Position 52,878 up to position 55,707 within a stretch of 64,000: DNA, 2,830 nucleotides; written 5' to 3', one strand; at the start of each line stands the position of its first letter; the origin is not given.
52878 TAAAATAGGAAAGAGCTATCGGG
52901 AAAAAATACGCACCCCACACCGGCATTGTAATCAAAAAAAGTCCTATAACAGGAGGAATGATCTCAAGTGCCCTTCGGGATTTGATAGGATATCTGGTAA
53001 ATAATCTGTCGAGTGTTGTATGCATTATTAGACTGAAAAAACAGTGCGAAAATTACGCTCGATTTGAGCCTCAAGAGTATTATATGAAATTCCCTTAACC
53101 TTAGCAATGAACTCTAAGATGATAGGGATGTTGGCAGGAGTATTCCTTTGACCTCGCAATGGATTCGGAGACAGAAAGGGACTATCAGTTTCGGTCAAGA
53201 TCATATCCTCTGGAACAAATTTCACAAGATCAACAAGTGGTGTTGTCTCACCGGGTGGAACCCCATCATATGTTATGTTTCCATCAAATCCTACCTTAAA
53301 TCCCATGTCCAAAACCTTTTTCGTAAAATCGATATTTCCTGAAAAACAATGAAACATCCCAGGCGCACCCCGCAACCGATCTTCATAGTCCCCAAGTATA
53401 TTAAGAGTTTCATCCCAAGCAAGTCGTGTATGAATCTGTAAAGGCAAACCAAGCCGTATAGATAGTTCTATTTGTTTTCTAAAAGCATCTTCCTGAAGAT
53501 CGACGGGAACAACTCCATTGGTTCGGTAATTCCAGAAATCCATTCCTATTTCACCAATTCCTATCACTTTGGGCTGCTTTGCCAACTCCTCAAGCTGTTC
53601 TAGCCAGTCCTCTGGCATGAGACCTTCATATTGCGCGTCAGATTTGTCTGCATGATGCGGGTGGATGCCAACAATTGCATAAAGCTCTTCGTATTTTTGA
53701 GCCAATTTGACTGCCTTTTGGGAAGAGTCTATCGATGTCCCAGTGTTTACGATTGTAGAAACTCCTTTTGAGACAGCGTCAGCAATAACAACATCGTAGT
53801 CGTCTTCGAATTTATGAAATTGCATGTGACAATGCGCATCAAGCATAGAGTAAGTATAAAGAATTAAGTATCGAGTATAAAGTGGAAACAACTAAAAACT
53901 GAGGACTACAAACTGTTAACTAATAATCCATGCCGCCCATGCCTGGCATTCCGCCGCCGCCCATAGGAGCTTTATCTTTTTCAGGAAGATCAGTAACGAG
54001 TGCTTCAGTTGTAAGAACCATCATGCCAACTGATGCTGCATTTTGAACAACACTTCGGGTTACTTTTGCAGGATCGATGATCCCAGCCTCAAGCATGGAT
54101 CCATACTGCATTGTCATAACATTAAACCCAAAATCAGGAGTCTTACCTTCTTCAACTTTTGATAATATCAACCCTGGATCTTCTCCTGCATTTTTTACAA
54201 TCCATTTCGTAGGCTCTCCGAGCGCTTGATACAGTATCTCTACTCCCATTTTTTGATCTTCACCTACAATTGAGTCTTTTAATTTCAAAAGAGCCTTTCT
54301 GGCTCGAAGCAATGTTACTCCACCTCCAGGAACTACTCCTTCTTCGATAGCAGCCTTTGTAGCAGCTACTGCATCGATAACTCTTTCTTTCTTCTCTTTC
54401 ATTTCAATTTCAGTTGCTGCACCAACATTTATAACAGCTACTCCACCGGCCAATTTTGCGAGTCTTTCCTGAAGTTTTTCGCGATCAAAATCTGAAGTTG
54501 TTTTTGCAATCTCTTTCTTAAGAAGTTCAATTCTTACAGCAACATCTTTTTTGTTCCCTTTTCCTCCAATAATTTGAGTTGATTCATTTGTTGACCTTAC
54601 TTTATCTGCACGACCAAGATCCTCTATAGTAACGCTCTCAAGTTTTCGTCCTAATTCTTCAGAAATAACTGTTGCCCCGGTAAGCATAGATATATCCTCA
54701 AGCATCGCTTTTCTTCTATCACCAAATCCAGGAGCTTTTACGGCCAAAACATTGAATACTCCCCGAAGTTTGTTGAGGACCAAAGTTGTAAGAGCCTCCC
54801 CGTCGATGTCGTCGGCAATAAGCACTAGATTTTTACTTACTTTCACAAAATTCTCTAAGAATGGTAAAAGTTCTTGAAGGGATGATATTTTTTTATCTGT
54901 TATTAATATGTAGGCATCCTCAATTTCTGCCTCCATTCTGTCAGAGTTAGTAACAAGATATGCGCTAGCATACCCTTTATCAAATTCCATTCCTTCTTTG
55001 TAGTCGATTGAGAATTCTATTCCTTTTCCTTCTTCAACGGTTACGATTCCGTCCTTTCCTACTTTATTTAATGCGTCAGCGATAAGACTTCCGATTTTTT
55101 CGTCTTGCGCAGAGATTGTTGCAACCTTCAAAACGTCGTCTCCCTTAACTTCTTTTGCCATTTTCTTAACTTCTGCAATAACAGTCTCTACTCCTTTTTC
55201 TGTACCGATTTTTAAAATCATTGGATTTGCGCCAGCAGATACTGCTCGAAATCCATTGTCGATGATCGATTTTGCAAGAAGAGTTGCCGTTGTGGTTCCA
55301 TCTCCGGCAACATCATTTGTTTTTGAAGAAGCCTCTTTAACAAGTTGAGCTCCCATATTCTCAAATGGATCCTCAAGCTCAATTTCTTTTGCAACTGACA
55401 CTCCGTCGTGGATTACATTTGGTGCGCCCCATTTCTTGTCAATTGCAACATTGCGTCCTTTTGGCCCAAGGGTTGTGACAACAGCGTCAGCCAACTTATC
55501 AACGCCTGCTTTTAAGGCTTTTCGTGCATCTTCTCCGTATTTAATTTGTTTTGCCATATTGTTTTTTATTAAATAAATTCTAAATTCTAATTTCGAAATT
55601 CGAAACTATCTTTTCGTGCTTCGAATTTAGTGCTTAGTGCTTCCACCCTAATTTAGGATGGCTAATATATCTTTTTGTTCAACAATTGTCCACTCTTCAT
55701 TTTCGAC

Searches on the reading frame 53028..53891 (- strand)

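Call 50: search_protein_families(library=pfam, proteins=[window:53028-53891:-], max_evalue=0.000001)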
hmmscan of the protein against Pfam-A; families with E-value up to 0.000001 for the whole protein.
window:53028-53891:- (287 aa): 1 family
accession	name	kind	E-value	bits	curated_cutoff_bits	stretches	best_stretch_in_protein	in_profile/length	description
PF01026.27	TatD_DNase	-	1.1e-71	241.6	27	1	18-286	2-253/253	TatD related DNase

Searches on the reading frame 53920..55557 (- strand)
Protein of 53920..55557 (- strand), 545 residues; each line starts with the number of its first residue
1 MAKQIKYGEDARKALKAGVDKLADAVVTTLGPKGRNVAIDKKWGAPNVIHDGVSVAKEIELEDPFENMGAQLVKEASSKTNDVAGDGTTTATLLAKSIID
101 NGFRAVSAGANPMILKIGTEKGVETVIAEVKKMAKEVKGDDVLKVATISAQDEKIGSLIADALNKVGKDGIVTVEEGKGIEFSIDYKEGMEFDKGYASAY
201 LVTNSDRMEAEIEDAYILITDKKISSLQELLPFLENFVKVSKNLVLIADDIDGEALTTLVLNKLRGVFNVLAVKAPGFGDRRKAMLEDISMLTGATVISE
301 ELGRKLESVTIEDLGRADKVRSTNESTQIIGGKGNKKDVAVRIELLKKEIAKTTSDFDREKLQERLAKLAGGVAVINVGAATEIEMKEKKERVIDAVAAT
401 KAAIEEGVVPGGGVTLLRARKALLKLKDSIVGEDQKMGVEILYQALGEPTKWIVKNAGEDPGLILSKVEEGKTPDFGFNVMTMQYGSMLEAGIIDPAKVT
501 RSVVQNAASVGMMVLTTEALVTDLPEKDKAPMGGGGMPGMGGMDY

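Call 50: search_protein_families(library=pfam, proteins=[window:53920-55557:-], max_evalue=0.000001)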
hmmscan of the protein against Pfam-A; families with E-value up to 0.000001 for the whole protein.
window:53920-55557:- (545 aa): 1 family
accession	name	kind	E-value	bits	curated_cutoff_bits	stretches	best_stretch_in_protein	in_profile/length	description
PF00118.29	Cpn60_TCP1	-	7.7e-69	233.1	34.3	1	22-522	1-487/490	TCP-1/cpn60 chaperonin family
